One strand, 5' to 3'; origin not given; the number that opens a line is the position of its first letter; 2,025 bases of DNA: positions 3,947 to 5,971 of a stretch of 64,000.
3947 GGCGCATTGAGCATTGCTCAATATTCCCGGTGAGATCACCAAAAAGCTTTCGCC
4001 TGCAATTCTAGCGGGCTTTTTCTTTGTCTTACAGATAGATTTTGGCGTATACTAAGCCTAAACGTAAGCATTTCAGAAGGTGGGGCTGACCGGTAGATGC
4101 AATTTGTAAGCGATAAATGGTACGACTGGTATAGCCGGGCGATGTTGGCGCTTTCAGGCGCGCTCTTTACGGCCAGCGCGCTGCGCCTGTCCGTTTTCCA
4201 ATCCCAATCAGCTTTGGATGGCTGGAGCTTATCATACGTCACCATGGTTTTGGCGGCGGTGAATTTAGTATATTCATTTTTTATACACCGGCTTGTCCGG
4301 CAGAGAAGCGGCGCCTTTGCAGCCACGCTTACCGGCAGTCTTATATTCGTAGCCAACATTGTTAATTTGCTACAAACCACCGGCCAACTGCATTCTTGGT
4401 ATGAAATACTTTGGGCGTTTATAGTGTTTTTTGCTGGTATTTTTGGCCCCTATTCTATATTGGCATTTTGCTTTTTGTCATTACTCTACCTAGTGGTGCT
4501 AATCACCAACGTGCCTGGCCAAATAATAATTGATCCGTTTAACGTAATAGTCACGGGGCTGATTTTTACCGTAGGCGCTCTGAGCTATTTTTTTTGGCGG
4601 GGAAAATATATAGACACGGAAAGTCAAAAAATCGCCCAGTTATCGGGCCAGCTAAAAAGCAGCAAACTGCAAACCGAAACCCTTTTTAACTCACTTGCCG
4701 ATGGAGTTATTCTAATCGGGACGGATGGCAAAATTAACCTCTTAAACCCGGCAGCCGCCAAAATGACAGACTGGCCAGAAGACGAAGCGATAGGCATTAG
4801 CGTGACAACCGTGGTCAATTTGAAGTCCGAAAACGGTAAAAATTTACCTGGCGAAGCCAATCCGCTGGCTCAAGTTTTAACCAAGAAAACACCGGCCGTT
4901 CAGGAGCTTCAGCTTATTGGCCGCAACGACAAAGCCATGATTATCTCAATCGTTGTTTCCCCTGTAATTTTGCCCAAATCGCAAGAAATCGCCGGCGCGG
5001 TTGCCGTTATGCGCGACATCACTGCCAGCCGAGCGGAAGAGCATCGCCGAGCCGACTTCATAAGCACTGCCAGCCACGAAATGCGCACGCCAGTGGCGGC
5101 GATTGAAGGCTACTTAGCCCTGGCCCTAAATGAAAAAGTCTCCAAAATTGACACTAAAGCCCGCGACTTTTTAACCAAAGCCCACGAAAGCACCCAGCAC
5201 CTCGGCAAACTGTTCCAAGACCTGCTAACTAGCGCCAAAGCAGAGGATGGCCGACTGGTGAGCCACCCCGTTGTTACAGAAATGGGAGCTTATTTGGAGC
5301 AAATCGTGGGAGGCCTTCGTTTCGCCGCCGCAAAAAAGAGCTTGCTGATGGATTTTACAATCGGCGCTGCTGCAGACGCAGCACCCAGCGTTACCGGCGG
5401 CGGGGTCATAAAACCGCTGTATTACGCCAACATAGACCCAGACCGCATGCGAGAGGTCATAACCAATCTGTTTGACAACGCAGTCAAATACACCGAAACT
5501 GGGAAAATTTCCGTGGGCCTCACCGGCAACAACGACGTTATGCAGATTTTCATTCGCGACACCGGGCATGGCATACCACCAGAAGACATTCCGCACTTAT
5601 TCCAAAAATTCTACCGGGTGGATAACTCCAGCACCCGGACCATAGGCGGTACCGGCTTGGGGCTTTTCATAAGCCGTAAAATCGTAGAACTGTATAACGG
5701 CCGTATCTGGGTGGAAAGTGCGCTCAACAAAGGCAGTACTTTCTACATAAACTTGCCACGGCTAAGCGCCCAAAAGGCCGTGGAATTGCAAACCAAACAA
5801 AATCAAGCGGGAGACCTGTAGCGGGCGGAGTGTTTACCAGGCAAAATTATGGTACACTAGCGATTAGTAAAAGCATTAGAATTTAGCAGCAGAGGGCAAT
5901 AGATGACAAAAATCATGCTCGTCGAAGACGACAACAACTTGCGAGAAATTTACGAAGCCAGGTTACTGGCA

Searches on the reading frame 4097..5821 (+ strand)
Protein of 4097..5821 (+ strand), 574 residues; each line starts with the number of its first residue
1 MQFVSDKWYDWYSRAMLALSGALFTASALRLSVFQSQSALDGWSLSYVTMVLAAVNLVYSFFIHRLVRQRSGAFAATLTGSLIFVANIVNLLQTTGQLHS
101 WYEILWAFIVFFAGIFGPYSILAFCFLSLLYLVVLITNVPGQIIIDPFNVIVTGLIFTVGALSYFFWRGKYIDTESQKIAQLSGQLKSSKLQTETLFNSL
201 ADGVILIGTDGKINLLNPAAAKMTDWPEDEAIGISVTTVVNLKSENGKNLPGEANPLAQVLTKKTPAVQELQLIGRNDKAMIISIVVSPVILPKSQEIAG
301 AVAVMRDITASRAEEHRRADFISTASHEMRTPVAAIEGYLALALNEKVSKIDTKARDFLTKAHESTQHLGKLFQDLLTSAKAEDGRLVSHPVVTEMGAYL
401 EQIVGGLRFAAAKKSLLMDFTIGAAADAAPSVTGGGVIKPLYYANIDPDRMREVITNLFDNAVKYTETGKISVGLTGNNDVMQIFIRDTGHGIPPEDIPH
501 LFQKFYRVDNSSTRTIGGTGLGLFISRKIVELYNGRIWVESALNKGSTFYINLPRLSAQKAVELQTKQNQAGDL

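Call 46: find_encoding_contigs(protein=window:4097-5821:+, flank=10000, max_places=3)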
Protein window:4097-5821:+ (574 aa): 3 contigs read that carry it; 2 places shown.
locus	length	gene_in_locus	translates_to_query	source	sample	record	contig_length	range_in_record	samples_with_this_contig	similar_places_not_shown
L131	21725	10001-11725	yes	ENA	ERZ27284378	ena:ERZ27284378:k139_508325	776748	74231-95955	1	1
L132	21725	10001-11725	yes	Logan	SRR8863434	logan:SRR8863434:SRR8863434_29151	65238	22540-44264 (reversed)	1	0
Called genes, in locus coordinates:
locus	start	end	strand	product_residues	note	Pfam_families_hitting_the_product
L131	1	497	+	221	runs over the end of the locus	PF04961:FTCD_C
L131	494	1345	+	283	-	PF00763:THF_DHG_CYH, PF02882:THF_DHG_CYH_C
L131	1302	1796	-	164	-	-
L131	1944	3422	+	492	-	PF13522:GATase_6, PF13537:GATase_7, PF00156:Pribosyltran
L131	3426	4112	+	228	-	PF00551:Formyl_trans_N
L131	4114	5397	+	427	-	PF02844:GARS_N, PF01071:GARS_A, PF02786:CPSase_L_D2 (weak), PF02222:ATP-grasp (weak), PF02843:GARS_C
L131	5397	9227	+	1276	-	PF18076:FGAR-AT_N, PF18072:FGAR-AT_linker, PF02769:AIRS_C, PF22689:FGAR-AT_PurM_N-like, PF02769:AIRS_C, PF13507:GATase_5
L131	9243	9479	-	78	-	-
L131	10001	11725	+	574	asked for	PF00989:PAS, PF08448:PAS_4 (weak), PF12860:PAS_7 (faint), PF13426:PAS_9, PF00512:HisKA, PF02518:HATPase_c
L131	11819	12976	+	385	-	PF00072:Response_reg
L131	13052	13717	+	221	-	PF01479:S4 (weak), PF00849:PseudoU_synth_2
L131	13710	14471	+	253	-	PF00809:Pterin_bind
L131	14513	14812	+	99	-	-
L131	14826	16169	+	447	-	PF00009:GTP_EFTU, PF01926:MMR_HSR1, PF02421:FeoB_N, PF04548:AIG1, PF00009:GTP_EFTU (weak), PF01926:MMR_HSR1, PF02421:FeoB_N, PF14714:KH_dom-like, +6 more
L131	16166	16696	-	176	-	-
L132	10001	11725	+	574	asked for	PF00989:PAS, PF08448:PAS_4 (weak), PF12860:PAS_7 (faint), PF13426:PAS_9, PF00512:HisKA, PF02518:HATPase_c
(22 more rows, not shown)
